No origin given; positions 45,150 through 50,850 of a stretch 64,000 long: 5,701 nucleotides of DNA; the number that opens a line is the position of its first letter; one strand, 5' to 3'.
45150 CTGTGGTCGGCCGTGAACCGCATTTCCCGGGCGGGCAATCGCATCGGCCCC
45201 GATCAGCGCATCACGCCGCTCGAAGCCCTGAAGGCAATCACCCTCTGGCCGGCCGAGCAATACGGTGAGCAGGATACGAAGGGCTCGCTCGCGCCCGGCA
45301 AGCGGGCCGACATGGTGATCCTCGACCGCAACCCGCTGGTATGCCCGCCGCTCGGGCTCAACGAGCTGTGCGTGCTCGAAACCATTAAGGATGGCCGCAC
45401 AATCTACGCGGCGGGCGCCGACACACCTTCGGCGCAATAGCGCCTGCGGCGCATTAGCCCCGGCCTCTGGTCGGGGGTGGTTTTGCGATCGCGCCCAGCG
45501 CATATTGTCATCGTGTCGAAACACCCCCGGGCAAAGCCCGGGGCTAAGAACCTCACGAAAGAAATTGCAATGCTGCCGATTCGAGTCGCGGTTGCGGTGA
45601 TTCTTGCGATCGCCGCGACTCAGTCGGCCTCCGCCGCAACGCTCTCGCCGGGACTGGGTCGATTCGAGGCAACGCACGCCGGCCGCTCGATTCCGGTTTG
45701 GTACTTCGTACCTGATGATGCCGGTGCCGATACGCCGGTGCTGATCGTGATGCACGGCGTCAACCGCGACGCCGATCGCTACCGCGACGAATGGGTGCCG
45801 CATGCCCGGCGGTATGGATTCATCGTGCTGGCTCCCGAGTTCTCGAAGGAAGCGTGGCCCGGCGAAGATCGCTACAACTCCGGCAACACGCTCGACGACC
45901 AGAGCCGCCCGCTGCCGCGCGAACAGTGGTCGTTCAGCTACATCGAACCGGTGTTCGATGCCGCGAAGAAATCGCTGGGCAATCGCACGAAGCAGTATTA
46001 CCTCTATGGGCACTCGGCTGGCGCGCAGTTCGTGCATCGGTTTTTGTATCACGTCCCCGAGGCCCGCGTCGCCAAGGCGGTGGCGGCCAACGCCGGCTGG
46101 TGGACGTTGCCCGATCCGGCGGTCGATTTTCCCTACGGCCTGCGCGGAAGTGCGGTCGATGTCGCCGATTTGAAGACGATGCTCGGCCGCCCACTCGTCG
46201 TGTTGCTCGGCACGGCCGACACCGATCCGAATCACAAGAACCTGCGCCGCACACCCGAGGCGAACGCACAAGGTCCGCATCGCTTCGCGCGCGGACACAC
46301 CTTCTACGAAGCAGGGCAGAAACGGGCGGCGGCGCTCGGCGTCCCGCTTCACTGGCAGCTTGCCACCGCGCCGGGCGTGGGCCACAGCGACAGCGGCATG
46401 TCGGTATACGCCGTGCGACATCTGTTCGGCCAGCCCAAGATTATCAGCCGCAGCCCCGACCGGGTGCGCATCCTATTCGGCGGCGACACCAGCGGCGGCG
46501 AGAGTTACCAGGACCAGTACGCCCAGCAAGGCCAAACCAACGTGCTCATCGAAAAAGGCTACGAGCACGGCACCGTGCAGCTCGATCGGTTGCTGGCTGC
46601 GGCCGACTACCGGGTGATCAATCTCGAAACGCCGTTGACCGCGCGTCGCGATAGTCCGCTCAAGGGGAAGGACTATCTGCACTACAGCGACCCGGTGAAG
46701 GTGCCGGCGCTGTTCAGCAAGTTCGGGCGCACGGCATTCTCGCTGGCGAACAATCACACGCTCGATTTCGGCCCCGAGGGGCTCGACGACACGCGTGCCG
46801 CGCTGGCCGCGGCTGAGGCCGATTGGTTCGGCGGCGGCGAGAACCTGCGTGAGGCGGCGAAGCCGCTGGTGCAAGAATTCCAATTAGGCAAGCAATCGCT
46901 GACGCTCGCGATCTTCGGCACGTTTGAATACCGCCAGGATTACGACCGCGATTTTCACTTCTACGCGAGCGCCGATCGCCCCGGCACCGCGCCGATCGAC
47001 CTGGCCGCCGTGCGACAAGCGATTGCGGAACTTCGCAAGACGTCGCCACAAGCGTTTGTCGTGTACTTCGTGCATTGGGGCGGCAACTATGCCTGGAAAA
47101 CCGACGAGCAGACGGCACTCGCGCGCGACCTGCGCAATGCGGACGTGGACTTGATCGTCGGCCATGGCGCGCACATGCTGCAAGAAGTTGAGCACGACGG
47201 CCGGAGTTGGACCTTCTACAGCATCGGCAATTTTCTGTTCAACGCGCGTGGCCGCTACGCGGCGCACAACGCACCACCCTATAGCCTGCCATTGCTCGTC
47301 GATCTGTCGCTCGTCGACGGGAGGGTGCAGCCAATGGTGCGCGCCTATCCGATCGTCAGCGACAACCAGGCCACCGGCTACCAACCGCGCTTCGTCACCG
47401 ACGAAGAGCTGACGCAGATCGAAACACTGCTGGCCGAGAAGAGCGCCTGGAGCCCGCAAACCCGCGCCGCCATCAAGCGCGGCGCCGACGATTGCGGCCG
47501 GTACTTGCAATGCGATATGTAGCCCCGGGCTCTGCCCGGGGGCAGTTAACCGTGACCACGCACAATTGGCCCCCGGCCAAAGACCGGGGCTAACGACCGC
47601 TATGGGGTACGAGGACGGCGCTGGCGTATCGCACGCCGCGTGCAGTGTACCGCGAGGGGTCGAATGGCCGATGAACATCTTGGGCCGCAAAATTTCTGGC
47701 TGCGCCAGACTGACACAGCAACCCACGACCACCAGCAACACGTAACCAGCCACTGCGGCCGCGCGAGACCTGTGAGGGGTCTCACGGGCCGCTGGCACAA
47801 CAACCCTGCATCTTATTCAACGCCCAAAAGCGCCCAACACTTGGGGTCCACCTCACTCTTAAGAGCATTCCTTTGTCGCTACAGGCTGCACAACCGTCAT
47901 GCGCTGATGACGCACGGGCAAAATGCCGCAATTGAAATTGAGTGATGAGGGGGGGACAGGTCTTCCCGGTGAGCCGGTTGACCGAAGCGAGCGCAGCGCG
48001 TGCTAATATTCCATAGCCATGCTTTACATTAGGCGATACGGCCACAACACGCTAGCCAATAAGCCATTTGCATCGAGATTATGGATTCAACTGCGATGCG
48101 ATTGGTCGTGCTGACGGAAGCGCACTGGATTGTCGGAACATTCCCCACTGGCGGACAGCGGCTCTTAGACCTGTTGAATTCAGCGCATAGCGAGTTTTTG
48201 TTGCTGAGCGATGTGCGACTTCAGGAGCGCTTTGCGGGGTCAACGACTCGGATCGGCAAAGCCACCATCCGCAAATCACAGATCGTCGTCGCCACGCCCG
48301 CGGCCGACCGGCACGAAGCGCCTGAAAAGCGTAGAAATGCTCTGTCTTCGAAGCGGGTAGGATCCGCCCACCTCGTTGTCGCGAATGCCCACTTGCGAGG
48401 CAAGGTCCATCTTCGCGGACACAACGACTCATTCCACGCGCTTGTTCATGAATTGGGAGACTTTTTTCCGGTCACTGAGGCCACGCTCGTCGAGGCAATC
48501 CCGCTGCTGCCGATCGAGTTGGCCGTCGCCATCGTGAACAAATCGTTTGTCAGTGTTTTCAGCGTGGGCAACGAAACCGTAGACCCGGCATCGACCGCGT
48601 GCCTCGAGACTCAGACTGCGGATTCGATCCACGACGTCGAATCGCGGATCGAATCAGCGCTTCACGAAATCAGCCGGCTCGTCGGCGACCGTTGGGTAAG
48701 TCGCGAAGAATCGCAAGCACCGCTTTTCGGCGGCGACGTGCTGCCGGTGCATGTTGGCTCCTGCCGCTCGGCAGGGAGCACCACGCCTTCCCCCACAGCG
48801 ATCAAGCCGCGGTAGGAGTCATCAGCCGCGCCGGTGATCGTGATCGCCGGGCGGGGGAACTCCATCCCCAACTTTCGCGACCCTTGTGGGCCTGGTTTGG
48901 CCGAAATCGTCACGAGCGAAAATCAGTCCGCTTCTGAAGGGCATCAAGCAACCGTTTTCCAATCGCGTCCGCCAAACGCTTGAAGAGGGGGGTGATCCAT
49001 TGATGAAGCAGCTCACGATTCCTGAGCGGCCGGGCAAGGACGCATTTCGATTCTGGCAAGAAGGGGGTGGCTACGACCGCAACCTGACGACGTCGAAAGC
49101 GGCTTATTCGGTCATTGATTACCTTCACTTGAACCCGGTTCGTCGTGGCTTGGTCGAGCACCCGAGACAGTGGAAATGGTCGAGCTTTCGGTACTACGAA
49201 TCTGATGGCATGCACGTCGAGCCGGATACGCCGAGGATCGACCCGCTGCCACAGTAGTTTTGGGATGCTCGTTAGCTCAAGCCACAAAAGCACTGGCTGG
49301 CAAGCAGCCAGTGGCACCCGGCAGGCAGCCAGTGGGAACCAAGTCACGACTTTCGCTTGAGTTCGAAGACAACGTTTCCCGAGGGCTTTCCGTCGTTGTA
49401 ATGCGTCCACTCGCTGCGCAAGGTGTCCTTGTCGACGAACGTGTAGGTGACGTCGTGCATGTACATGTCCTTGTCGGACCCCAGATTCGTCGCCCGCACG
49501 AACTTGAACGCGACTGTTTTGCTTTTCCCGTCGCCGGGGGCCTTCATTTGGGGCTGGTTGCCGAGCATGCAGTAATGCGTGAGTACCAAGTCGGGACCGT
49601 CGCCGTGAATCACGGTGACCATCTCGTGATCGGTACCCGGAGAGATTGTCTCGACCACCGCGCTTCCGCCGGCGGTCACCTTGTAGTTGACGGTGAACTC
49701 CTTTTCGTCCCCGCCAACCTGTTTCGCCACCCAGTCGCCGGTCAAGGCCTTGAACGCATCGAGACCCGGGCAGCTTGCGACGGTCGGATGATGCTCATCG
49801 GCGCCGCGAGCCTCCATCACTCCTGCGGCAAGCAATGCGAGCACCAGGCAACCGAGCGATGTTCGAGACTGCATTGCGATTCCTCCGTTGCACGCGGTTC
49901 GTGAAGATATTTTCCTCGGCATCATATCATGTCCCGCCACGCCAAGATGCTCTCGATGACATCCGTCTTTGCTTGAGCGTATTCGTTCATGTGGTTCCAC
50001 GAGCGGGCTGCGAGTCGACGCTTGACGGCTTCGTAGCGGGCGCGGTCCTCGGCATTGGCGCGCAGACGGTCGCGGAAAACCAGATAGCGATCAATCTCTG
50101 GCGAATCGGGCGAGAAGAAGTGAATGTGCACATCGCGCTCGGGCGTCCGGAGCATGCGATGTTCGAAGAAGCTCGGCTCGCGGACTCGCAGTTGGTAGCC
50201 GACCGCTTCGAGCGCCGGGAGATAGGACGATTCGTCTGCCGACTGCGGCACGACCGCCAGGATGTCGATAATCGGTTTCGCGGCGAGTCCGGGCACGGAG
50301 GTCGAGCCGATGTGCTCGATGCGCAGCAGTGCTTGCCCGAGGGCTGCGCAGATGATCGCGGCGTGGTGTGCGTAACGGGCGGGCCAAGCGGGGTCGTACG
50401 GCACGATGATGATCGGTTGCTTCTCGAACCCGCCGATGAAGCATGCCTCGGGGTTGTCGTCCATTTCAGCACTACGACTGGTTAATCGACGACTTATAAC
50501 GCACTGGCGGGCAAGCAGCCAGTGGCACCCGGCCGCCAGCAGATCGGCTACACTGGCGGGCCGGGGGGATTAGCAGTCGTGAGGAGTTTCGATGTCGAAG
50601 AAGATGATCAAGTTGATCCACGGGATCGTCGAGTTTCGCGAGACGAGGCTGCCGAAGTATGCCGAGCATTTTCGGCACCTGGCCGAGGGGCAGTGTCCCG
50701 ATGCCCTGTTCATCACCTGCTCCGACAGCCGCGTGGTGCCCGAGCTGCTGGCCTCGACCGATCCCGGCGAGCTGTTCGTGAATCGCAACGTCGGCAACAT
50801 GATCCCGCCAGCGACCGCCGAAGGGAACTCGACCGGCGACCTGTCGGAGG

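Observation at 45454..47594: REPIN-like doublets of a [G/T]TAG-CCCCGGsC hairpin element bracket the esterase-CapA gene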

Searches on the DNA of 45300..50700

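Call 79: search_rna_families(source=window, start=45300, end=50700, threshold=evalue, max_evalue=1)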
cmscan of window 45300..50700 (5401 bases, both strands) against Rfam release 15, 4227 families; matches with E-value up to 1: 1.
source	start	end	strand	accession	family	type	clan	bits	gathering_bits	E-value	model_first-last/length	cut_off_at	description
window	48806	48878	-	RF01734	Fluoride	Cis-reg; riboswitch;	-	37.8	34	6.1e-08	1-64/64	no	Fluoride riboswitch aptamer (crcB RNA motif)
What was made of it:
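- No Rfam family matches them (call 79).
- Tried and rejected: Rfam has no family for REP-A or REP-B (call 79).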

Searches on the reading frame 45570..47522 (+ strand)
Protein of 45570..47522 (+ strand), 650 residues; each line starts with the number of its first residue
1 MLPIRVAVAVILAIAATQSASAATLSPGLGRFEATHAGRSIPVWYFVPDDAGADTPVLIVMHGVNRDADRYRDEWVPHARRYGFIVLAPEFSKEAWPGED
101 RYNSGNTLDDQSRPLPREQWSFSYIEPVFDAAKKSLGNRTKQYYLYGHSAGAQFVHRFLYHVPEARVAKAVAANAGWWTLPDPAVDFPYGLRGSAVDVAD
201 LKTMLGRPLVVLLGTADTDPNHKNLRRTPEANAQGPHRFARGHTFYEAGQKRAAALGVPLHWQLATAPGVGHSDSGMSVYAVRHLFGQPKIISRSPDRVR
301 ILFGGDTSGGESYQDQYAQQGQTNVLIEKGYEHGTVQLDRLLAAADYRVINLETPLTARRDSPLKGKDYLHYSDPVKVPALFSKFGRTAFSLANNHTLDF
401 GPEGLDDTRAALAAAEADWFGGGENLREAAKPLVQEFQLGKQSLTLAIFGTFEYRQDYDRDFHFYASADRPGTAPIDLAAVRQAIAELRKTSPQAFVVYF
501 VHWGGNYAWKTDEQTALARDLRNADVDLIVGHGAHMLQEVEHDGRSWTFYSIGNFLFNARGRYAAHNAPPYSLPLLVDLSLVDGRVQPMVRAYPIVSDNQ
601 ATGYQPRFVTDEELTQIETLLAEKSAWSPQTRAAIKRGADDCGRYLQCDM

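Call 8: search_protein_families(library=pfam, proteins=[window:45570-47522:+], max_evalue=0.01)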
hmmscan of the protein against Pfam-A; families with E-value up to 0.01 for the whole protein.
window:45570-47522:+ (650 aa): 3 families
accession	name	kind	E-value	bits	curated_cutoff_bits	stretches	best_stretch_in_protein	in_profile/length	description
PF09587.15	PGA_cap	-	1.3e-50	172.7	27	1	301-558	2-254/255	Bacterial capsule synthesis protein PGA_cap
PF07224.18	Chlorophyllase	-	0.00072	18.9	26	1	40-153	28-128/301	Chlorophyllase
PF10503.15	Esterase_PHB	-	0.0084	15.8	23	0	45-95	6-58/219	Esterase PHB depolymerase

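Call 20: search_protein_families(library=ncbifam, proteins=[window:45570-47522:+], max_evalue=10)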
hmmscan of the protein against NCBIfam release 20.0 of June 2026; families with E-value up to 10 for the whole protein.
window:45570-47522:+ (650 aa): 4 families
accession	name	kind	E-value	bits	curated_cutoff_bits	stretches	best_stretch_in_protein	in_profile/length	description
NF038314.1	epimerase_MslH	equivalog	4.7e-13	48.3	700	2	467-556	222-316/439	lasso peptide C-terminal Trp epimerase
NF050058.1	e_dPHAscl_type1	hypoth_equivalog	5e-13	49.2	150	1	36-178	3-139/276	extracellular catalytic domain type 1 short-chain-length polyhydroxyalkanoate depolymerase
TIGR01840.1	esterase_phb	subfamily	2.4e-09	37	107.85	1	44-174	2-128/213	PHB depolymerase family esterase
TIGR03056.1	bchO_mg_che_rel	equivalog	0.11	11.5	172.55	1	42-86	15-59/278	alpha/beta fold hydrolase BchO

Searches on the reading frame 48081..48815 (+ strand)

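Call 8: search_protein_families(library=pfam, proteins=[window:48081-48815:+], max_evalue=0.01)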
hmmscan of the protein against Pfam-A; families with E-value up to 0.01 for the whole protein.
window:48081-48815:+ (244 aa): 1 family
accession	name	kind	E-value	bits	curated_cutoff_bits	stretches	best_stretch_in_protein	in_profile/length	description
PF20660.2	DUF6812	-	7.9e-05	23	27.1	0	25-50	11-40/53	Family of unknown function (DUF6812)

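Call 20: search_protein_families(library=ncbifam, proteins=[window:48081-48815:+], max_evalue=10)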
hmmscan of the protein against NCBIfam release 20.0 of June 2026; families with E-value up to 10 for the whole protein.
window:48081-48815:+ (244 aa): 1 family
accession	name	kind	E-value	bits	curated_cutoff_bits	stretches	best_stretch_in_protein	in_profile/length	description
NF003413.0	PRK04778.1-7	equivalog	0.23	9.8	556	1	176-210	105-139/564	septation ring formation regulator EzrA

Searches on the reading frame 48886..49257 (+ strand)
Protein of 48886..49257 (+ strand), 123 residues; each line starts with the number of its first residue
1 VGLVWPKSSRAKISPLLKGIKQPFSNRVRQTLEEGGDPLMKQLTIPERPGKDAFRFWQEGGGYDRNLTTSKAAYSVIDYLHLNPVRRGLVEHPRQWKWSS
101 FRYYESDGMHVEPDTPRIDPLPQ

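Call 8: search_protein_families(library=pfam, proteins=[window:48886-49257:+], max_evalue=0.01)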
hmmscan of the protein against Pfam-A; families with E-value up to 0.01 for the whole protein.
window:48886-49257:+ (123 aa): 0 families

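Call 19: search_protein_families(library=pfam, proteins=[window:48886-49254:+], max_evalue=10)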
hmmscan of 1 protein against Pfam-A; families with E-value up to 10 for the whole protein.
seq(123 aa): 0 families

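Call 20: search_protein_families(library=ncbifam, proteins=[window:48886-49254:+], max_evalue=10)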
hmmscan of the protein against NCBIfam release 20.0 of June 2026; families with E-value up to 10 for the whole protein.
seq(123 aa): 1 family
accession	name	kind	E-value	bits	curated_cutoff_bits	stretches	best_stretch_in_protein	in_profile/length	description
NF047646.1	REP_Tyr_transpos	equivalog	1.1e-10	41.6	80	1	9-99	68-146/146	REP-associated tyrosine transposase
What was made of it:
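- Checked: It matches NCBIfam NF047646 (REP-associated tyrosine transposase) at E = 1e-10, but only profile positions 68-146 of 146 (call 20).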

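Call 21: find_homologous_proteins(query=window:48886-49254:+, max_evalue=0.00001)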
Query seq(123 aa) (123 aa): 1627 proteins with E <= 0.00001 among 1686 candidates; the best 120 are listed.
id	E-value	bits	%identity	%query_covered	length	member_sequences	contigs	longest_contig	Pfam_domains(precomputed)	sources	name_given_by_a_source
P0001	1.8e-52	195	100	68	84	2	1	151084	-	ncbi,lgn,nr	ncbi:MAG TPA: hypothetical protein VHZ24_11800 [Pirellulales bacterium]|nr:hypothetical protein [Pir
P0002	3.5e-47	178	63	98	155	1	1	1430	PF01797.22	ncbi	-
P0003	2.4e-41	159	59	98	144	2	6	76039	-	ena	-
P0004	1.5e-39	153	60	98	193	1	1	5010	PF01797.22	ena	-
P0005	2.1e-39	153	58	98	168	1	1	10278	-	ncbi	-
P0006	2.8e-39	152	58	98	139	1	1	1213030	-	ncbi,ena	-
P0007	2.9e-39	152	61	98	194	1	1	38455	PF01797.22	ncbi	-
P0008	4.7e-39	152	56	97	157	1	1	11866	-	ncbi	-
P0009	5.8e-39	151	56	98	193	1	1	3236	-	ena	-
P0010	1.1e-38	150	59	98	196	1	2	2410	PF01797.22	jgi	-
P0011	2.1e-38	150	59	98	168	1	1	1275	PF01797.22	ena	-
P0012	2.6e-38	149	61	97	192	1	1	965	PF01797.22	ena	-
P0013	3.1e-38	149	58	98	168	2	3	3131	-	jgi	-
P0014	3.7e-38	149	58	98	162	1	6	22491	-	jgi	jgi:putative transposase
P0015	4.2e-38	149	57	98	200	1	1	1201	-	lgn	-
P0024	1.7e-37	147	59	94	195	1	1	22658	PF01797.22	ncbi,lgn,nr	ncbi:MAG: hypothetical protein DCC68_18850 [Planctomycetota bacterium]|nr:MAG: hypothetical protein 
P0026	2.7e-37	146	56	98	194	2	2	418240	PF01797.22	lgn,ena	-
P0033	6.2e-37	145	56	98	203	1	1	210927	PF01797.22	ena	-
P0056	1.4e-35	140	55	98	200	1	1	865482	-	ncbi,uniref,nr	ncbi:REP-associated tyrosine transposase [Botrimarina hoheduenensis]|uniref:Transposase IS200 like p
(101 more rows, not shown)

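Call 22: find_encoding_contigs(protein=P0007, flank=10000, max_places=2)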
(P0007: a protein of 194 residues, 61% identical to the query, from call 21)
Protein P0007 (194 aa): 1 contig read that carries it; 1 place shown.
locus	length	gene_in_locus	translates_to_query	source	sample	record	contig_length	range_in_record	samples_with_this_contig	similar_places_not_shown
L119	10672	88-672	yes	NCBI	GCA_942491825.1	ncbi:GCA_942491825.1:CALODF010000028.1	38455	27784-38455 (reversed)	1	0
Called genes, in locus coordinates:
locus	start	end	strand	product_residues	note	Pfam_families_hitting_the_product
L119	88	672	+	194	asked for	PF01797:Y1_Tnp (weak)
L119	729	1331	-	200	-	-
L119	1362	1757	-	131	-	-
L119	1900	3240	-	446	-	PF00481:PP2C, PF13672:PP2C_2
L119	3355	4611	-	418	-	PF00069:Pkinase, PF07714:PK_Tyr_Ser-Thr, PF03109:ABC1 (weak)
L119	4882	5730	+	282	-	PF13714:PEP_mutase, PF00463:ICL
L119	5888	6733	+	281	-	PF00512:HisKA, PF02518:HATPase_c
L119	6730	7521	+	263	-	PF00072:Response_reg, PF00486:Trans_reg_C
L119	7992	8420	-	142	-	-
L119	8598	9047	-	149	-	PF07811:TadE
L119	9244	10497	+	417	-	PF01553:Acyltransferase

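Call 23: find_encoding_contigs(protein=P0026, flank=10000, max_places=2)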
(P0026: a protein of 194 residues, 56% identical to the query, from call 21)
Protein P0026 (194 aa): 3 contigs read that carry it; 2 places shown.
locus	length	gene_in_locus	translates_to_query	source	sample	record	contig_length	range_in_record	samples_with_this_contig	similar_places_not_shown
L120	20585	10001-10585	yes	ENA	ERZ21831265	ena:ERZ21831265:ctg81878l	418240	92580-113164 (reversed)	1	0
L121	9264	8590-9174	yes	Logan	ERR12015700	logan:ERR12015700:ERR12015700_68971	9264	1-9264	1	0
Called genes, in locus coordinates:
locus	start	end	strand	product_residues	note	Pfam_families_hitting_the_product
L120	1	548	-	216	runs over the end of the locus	PF01726:LexA_DNA_bind, PF00717:Peptidase_S24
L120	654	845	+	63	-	-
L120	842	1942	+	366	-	PF01207:Dus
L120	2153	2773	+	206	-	-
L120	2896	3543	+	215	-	PF01058:Oxidored_q6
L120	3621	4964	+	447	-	PF00515:TPR_1 (faint), PF07719:TPR_2 (faint), PF14559:TPR_19, PF13428:TPR_14 (weak), PF13432:TPR_16 (weak), PF14559:TPR_19 (weak), PF00004:AAA, PF17862:AAA_lid_3, +6 more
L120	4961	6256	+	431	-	PF00515:TPR_1 (faint), PF07719:TPR_2 (faint), PF13181:TPR_8 (faint), PF13424:TPR_12 (faint), PF13428:TPR_14 (faint), PF12895:ANAPC3 (weak), PF23914:TPR_CcmH_CycH (weak), PF14559:TPR_19 (weak), +4 more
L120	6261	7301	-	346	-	PF04055:Radical_SAM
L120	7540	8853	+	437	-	PF01425:Amidase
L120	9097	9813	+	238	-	PF01027:Bax1-I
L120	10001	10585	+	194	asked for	PF01797:Y1_Tnp (weak)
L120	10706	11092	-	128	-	-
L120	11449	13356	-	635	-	PF22848:ASD1_dom, PF06964:Alpha-L-AF_C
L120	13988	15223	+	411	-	PF13646:HEAT_2 (faint)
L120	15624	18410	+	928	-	PF13491:FtsK_4TM, PF17854:FtsK_alpha, PF01580:FtsK_SpoIIIE, PF12846:AAA_10 (faint), PF09397:FtsK_gamma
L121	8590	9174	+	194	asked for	PF01797:Y1_Tnp (weak)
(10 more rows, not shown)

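Call 24: find_encoding_contigs(protein=P0024, flank=10000, max_places=2)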
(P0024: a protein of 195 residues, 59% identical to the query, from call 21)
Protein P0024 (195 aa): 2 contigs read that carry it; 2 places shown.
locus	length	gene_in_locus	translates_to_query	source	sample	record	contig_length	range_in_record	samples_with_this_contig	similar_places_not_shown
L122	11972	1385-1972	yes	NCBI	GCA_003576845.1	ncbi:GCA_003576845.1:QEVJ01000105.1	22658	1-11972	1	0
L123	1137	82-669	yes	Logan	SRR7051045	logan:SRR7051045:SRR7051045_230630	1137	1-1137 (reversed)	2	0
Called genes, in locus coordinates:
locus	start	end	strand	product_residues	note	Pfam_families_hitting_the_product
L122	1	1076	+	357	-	?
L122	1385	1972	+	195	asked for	PF01797:Y1_Tnp (weak)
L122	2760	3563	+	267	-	PF17784:Sulfotransfer_4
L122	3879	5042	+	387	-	PF01266:DAO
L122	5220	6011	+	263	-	PF09844:DUF2071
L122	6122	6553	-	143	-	-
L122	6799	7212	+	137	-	PF07291:MauE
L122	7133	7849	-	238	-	PF01553:Acyltransferase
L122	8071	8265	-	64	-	-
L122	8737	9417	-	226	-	PF13181:TPR_8 (faint), PF13371:TPR_9 (faint), PF13646:HEAT_2 (weak), PF00515:TPR_1, PF13424:TPR_12 (weak), PF14559:TPR_19 (weak), PF00515:TPR_1 (weak), PF07719:TPR_2 (weak), +2 more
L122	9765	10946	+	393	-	PF07660:STN (faint)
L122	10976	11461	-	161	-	PF00581:Rhodanese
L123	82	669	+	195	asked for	PF01797:Y1_Tnp (weak)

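Call 51: find_encoding_contigs(protein=P0001, flank=3000, max_places=2)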
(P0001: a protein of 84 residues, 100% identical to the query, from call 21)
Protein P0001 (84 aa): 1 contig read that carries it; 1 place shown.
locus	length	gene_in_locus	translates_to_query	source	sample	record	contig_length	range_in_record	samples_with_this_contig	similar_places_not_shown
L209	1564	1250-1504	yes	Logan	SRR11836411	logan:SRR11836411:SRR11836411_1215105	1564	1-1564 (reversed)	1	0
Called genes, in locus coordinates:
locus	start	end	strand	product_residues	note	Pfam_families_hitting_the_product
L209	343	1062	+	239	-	-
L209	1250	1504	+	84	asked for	-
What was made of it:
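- Tried and rejected: Looking up the remnant returned only a 1.5-kb Logan contig (call 51).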

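Call 83: find_encoding_contigs(protein=P0056, flank=5000, max_places=1)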
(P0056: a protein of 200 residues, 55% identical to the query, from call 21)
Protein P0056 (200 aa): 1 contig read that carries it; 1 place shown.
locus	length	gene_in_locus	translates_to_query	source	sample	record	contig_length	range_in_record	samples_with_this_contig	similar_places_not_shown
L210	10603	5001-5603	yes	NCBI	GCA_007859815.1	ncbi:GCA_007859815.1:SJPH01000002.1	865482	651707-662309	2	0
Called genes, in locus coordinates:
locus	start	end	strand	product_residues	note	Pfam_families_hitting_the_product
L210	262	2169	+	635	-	PF03600:CitMHS, PF02080:TrkA_C, PF00939:Na_sulph_symp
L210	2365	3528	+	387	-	PF00089:Trypsin, PF13365:Trypsin_2, PF13180:PDZ_2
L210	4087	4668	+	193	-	-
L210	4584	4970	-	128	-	-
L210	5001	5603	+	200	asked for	-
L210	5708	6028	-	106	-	-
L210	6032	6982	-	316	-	PF00497:SBP_bac_3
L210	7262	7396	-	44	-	-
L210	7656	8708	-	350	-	PF00814:TsaD, PF22521:HypF_C_2 (weak)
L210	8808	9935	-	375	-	PF06727:DUF1207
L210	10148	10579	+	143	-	PF01910:Thiamine_BP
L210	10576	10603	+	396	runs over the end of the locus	PF01266:DAO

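Call 84: find_encoding_contigs(protein=P0033, flank=5000, max_places=1)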
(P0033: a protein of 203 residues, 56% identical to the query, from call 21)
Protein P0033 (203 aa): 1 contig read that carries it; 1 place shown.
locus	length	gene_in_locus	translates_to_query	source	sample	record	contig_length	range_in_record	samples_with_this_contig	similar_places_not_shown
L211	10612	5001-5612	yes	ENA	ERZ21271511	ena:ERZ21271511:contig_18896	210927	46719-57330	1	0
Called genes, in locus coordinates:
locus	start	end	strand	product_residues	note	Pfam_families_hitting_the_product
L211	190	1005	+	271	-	PF00535:Glycos_transf_2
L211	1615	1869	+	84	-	-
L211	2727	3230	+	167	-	PF00069:Pkinase, PF07714:PK_Tyr_Ser-Thr, PF01636:APH (faint)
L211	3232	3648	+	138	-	PF00069:Pkinase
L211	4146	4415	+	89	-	-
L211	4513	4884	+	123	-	-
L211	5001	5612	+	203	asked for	PF01797:Y1_Tnp (weak)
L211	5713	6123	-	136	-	-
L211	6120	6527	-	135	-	-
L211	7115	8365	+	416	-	PF13360:PQQ_2 (faint), PF14312:FG-GAP_2 (faint)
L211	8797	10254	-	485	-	-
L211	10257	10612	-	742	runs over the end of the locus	PF00496:SBP_bac_5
